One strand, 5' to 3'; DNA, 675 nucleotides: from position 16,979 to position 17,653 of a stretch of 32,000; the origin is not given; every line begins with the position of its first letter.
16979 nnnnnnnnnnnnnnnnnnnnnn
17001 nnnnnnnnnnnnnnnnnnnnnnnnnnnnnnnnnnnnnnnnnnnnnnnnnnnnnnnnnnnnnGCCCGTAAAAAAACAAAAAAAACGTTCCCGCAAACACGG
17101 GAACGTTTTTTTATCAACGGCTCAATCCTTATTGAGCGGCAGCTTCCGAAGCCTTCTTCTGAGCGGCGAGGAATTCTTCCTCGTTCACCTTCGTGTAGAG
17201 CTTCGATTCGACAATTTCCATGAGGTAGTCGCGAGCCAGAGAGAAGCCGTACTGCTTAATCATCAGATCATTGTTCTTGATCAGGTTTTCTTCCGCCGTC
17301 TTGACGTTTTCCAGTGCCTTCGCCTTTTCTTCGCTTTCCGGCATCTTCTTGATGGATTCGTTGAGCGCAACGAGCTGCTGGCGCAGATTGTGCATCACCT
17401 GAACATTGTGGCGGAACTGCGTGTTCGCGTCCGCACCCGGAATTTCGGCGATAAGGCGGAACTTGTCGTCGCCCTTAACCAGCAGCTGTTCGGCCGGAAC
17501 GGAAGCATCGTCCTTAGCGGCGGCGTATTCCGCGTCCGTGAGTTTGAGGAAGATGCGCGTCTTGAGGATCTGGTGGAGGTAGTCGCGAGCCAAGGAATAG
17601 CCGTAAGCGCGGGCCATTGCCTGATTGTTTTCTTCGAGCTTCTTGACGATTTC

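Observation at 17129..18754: Tandem paralogous genes, each an internal duplication (four copies of a ~110-aa module), one secreted and one without a signal peptide, directly downstream of the secretin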

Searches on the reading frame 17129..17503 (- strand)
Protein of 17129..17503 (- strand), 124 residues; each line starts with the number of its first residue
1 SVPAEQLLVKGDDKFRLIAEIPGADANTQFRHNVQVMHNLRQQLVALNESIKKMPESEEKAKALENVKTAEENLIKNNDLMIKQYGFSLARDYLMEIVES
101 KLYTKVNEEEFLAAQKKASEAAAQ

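Call 36: search_solved_structures(query=A2, max_evalue=10, show_alignments=3)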
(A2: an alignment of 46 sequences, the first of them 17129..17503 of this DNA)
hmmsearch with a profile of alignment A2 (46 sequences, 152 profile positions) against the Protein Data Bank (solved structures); distinct sequences matched with E-value up to 10: 4.
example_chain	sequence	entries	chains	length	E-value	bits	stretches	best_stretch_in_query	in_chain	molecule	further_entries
7vzg_A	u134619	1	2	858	0.13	15.2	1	69-109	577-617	PscA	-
7vzr_A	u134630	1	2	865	0.13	15.2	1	69-109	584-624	Photosynthetic reaction center subunit M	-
6q45_H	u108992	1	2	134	1.9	11.5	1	64-104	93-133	ATP synthase epsilon chain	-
1szi_A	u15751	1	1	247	4.9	10.1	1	26-101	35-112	mannose-6-phosphate receptor binding protein 1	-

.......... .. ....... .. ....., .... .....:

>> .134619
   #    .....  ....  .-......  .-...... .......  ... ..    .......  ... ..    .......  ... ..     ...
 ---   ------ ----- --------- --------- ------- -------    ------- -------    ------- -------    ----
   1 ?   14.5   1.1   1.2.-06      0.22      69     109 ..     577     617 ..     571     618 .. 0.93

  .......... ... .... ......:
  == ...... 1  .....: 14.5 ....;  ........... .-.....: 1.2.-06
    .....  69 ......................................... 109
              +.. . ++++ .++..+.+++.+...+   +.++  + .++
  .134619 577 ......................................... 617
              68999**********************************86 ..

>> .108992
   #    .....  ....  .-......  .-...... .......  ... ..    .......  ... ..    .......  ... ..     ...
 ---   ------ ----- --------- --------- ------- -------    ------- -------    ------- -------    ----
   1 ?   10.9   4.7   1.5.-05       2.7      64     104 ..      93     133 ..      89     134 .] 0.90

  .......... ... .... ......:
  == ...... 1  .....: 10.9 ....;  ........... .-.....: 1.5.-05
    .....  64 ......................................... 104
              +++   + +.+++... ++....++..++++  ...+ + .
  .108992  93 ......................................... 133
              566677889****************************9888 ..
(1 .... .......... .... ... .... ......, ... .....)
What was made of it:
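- The family profile finds no Skp/OmpH chain among PDB sequences (call 36).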

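Call 37: search_protein_families(library=pfam, alignment_id=A2, max_evalue=1)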
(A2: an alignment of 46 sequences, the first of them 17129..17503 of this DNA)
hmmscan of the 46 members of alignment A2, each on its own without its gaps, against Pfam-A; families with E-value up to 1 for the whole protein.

A. member 1, window:17129-17503:- (124 aa): 6 families
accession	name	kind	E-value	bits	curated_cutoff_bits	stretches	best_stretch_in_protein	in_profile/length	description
PF05508.16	Ran-binding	-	0.0065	16.1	25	1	20-77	70-127/304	RanGTP-binding protein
PF08653.15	DASH_Dam1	-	0.042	14.1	26.6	1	24-50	9-35/56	DASH complex subunit Dam1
PF25274.1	MJ0548_C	-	0.077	13.7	27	1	39-94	38-95/97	Connectase MJ0548-like, C-terminal domain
PF25267.1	TANGO6_N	-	0.083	12.5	27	1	23-122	21-117/300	TANGO6 N-terminal domain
PF01949.23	Endo_dU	-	0.11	12.3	32.7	1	41-89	102-151/182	Endonuclease dU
PF04512.18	Baculo_PEP_N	-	0.19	12.7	23.9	1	36-89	21-66/97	Baculovirus polyhedron envelope protein, PEP, N terminus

B. families by the number of members that match (of 46 scanned): 121 families (the first 25 are shown)
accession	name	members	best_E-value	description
PF02601.20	Exonuc_VII_L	4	0.0035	Exonuclease VII, large subunit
PF05276.19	SH3BP5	4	0.0037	SH3 domain-binding protein 5 (SH3BP5)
PF02388.22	FemAB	4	0.011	FemAB family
PF03646.20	FlaG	4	0.027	FlaG protein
PF06657.18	Cep57_MT_bd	3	0.00062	Centrosome microtubule-binding domain of Cep57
PF23005.1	DUF7032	3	0.0048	Domain of unknown function (DUF7032)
PF02569.21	Pantoate_ligase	3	0.034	Pantoate-beta-alanine ligase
PF14974.11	P_C10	2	0.0035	Protein C10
PF05508.16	Ran-binding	2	0.0065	RanGTP-binding protein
PF03910.19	Adeno_PV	2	0.011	Adenovirus minor core protein PV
PF16810.10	RXLR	2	0.02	RXLR phytopathogen effector protein, Avirulence activity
PF19962.4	EAD9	2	0.021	Effector-associated domain 9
PF16099.11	RMI1_C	2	0.021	Recq-mediated genome instability protein 1, C-terminal OB-fold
PF02403.27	Seryl_tRNA_N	2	0.039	Seryl-tRNA synthetase N-terminal domain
PF12097.14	DUF3573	2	0.039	Protein of unknown function (DUF3573)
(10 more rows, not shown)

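Call 45: find_homologous_proteins(query=A2, max_evalue=0.001)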
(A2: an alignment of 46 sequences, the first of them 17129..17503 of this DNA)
Query A2 (46 sequences) (124 aa, profile of the alignment): 297 proteins with E <= 0.001 among 5567 candidates; the best 120 are listed.
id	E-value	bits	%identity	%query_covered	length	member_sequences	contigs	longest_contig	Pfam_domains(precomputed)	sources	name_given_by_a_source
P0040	1.0e-79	284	29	83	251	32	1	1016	-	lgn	-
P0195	3.1e-79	282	31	81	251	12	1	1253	-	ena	-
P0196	7.9e-78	277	32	83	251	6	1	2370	-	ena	-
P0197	1.4e-69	251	46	78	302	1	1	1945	-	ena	-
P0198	1.1e-68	248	63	93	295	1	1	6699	-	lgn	-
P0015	1.2e-68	248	49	90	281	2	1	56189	-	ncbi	-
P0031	3.9e-68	246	47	79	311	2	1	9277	-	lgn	-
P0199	1.4e-67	244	98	100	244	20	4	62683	-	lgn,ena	-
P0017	3.0e-67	243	50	90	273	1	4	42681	-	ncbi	-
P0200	6.4e-67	242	47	72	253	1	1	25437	-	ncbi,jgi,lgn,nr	ncbi:MAG: hypothetical protein LBG65_01805 [Puniceicoccales bacterium]|jgi:hypothetical protein|nr:h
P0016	2.0e-66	240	49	90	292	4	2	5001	-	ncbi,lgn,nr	ncbi:MAG: hypothetical protein LUD39_03260 [Opitutae bacterium]|nr:hypothetical protein [Opitutae ba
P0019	4.0e-66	239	76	99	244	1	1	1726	-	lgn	-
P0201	4.5e-66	239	45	77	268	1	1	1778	-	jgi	jgi:hypothetical protein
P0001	6.1e-66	239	52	90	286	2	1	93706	-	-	-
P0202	3.3e-65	236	61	100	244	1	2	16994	-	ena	-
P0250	2.0e-53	198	34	88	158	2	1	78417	-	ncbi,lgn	-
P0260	1.6e-52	195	33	90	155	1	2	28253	-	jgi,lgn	jgi:hypothetical protein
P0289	3.2e-51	191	37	75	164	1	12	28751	-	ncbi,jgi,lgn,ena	jgi:hypothetical protein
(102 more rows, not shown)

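Call 46: find_encoding_contigs(protein=P0250, flank=8000, max_places=2)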
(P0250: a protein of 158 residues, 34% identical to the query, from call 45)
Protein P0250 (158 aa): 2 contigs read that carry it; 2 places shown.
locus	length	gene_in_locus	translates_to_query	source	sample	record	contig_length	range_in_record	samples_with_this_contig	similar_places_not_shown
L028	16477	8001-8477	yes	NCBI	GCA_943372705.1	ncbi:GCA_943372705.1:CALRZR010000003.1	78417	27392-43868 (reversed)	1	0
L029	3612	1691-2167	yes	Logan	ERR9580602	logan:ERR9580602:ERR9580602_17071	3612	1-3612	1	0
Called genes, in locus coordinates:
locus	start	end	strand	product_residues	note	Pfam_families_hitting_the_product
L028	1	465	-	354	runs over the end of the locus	PF00085:Thioredoxin (weak), PF13905:Thioredoxin_8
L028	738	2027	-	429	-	PF10518:TAT_signal (weak), PF01408:GFO_IDH_MocA, PF02894:GFO_IDH_MocA_C (weak), PF22725:GFO_IDH_MocA_C3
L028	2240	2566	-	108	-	PF12823:DUF3817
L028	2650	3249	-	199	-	PF03193:RsgA_GTPase (faint), PF01926:MMR_HSR1, PF02421:FeoB_N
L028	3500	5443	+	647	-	PF01702:TGT, PF05430:Methyltransf_30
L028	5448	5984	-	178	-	PF13618:Gluconate_2-dh3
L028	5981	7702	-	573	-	PF00732:GMC_oxred_N, PF01266:DAO (faint), PF05199:GMC_oxred_C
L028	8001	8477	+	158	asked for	-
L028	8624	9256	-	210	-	PF00440:TetR_N, PF17938:TetR_C_29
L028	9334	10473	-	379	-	PF04389:Peptidase_M28, PF01546:Peptidase_M20, PF07687:M20_dimer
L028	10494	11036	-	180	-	-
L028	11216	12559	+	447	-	PF03825:Nuc_H_symport, PF07690:MFS_1, PF12832:MFS_1_like, PF03825:Nuc_H_symport, PF07690:MFS_1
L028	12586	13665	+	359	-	PF01408:GFO_IDH_MocA, PF22725:GFO_IDH_MocA_C3, PF02894:GFO_IDH_MocA_C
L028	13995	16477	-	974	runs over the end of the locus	PF17210:SdrD_B, PF13620:CarboxypepD_reg (weak), PF22904:NOMO1-like_2nd (weak)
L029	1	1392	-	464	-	?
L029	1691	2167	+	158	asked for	-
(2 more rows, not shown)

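Call 47: find_encoding_contigs(protein=P0289, flank=8000, max_places=3)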
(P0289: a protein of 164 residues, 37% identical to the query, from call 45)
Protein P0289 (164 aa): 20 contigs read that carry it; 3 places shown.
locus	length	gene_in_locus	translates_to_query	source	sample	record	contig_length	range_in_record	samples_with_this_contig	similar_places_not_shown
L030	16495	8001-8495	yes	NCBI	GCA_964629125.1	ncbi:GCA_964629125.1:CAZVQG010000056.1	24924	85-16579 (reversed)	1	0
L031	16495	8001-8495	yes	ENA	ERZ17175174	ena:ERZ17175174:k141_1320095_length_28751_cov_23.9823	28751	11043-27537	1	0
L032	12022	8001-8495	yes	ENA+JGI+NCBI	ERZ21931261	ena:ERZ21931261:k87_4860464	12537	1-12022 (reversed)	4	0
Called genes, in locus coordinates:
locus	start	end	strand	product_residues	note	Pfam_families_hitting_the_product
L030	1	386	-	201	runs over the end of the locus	PF01926:MMR_HSR1, PF02421:FeoB_N (weak), PF03193:RsgA_GTPase (faint), PF00350:Dynamin_N (faint)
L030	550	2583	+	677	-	PF01702:TGT, PF05430:Methyltransf_30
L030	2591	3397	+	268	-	PF01980:TrmO_N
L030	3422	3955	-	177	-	PF13618:Gluconate_2-dh3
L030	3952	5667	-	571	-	PF00732:GMC_oxred_N, PF01266:DAO (faint), PF05199:GMC_oxred_C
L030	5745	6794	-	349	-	PF00085:Thioredoxin (weak), PF13899:Thioredoxin_7 (weak), PF13905:Thioredoxin_8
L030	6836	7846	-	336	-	PF01471:PG_binding_1, PF03734:YkuD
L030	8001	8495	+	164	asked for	-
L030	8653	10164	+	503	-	PF00909:Ammonium_transp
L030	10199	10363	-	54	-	PF03692:CxxCxxCC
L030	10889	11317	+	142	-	-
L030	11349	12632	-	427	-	PF00270:DEAD, PF04851:ResIII (weak), PF00271:Helicase_C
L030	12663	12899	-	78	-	PF13275:S4_2, PF01479:S4 (faint)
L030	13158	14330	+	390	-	PF04542:Sigma70_r2, PF08281:Sigma70_r4_2 (faint)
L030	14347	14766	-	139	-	-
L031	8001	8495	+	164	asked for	-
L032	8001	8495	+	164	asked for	-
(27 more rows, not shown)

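Call 48: find_encoding_contigs(protein=P0260, flank=8000, max_places=2)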
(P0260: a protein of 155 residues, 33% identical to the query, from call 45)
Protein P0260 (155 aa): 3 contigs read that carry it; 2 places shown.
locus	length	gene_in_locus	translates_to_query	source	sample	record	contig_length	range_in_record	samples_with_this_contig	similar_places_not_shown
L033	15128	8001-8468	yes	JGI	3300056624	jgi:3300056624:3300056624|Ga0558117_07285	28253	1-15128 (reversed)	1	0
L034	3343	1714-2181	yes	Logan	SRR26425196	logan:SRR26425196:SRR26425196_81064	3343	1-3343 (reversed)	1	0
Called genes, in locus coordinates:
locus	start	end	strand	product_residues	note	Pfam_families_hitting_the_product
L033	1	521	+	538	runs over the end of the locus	PF08757:CotH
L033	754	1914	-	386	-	PF12831:FAD_oxidored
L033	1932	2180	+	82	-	-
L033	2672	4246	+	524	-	PF16655:PhoD_N, PF16656:Pur_ac_phosph_N (weak), PF09423:PhoD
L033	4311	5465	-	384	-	PF04577:Glyco_transf_61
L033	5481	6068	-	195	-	PF13618:Gluconate_2-dh3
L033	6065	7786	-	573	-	PF00732:GMC_oxred_N, PF05199:GMC_oxred_C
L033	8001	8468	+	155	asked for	-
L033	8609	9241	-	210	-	PF00440:TetR_N, PF17938:TetR_C_29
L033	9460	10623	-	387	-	PF01546:Peptidase_M20, PF07687:M20_dimer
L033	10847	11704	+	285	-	PF03825:Nuc_H_symport, PF12832:MFS_1_like, PF07690:MFS_1, PF03825:Nuc_H_symport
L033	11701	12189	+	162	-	PF03825:Nuc_H_symport, PF07690:MFS_1, PF12832:MFS_1_like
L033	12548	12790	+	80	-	-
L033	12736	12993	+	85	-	-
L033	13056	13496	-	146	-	PF04073:tRNA_edit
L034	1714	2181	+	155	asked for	-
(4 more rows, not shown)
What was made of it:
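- Tried and rejected: Gene context of single-module relatives showed stand-alone genes beside GMC oxidoreductase, TetR or an ammonium transporter, which is uninformative (calls 46-48).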

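Call 49: predict_structure(alignment_id=A2)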
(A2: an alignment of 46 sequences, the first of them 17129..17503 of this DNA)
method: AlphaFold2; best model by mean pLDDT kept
length: 124 residues; sequences in the alignment: 46
mean_pLDDT: 94.0   pTM: 0.75
mean pLDDT of the five models: 94.0, 93.0, 88.1, 85.8, 83.3
residues with pLDDT >= 90: 109; 70-90: 12; 50-70: 1; < 50: 2
segments of 3 or more residues with pLDDT < 50: none
pLDDT, mean of each block of 10 residues (from residue 1): 79 95 92 96 97 98 97 98 96 89 94 96 93
secondary structure, 60 per line:
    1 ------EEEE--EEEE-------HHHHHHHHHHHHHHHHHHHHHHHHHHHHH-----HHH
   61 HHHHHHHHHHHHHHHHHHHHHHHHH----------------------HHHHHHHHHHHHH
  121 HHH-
elements in order: E7-10 E13-16 H24-52 H58-85 H108-123
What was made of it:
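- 17132..17497 (-): Module B2 (residues 123-244). AlphaFold model of B residues 121-244 alone (essentially this module), pLDDT 94 (call 49).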

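Call 51: fold_search(model_id=the predicted structure, library=pdb)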
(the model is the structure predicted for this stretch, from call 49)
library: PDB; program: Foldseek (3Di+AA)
matches with E <= 10: 325; with E <= 0.001: 0
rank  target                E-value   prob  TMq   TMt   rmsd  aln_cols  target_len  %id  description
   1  1sg2_A                9.6e-01  0.97  0.44  0.39   1.1        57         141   10  Crystal structure of the periplasmic chaperone Skp (released 2004-09-14)
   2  1u2m_C                1.0e+00  0.97  0.44  0.38   1.0        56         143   11  Crystal Structure of Skp (released 2004-08-24)
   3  2qyw                  1.2e+00  0.91  0.45  0.58   1.3        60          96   17  Crystal structure of mouse vti1b Habc domain (released 2007-11-27)
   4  5fwl_E                1.3e+00  0.12  0.29  0.16  16.7       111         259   11  Atomic cryoEM structure of Hsp90-Cdc37-Cdk4 complex (released 2016-07-06)
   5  5n9j_V                1.4e+00  0.23  0.39  0.47   7.4       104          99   12  Core Mediator of transcriptional regulation (released 2017-05-17)
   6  4h63_H                1.6e+00  0.13  0.29  0.23  19.1       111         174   14  Structure of the Schizosaccharomyces pombe Mediator head module (released 2012-10-31)
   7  7qi1_A                1.8e+00  0.47  0.41  0.24   3.2        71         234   13  Crystal structure of human 14-3-3 protein beta in complex with CFTR peptide pS753pS768 and PPI stabilizer CY007424 (released 2022-05-25)
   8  2rkh                  1.9e+00  0.75  0.43  0.33   2.7        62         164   13  Crystal structure of a putative AphA-like transcription factor (ZP_00208345.1) from Magnetospirillum magnetotacticum MS- (released 2007-10-30)
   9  4glt_B                1.9e+00  0.41  0.40  0.26   3.2        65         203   17  Crystal structure of glutathione s-transferase MFLA_2116 (target EFI-507160) from methylobacillus flagellatus kt with  (released 2012-08-29)
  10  4gwp_A                2.0e+00  0.08  0.22  0.24  11.1       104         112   13  Structure of the Mediator Head Module from S. cerevisiae (released 2012-10-31)
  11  1nt2_B                2.1e+00  0.69  0.39  0.21   2.5        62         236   18  CRYSTAL STRUCTURE OF FIBRILLARIN/NOP5P COMPLEX (released 2003-04-01)
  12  4n7y_B                2.1e+00  0.54  0.44  0.26   3.3        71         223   15  Crystal structure of 14-3-3zeta in complex with a 8-carbon-linker cyclic peptide derived from ExoS (released 2014-02-19)
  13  4r42_B                2.1e+00  0.28  0.40  0.25   5.5        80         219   16  Crystal structure of KatB, a manganese catalase from Anabaena PCC7120 (released 2015-08-19)
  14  5nmo_A                2.3e+00  0.66  0.43  0.34   3.0        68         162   15  Structure of the Bacillus subtilis Smc Joint domain (released 2017-06-21)
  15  5nmo_B                2.3e+00  0.63  0.42  0.38   3.3        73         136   12  Structure of the Bacillus subtilis Smc Joint domain (released 2017-06-21)
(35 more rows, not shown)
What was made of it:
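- Closest known: Skp / OmpH family. Same: Skp is the top-ranked Foldseek hit for one module (call 51).
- Skp chains are the top Foldseek hits for a single module (call 51). Skp 1sg2_A and 1u2m_C are ranks 1-2 in Foldseek for the single module, with probability 0.97 and rmsd 1.1 over 57 columns (call 51).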
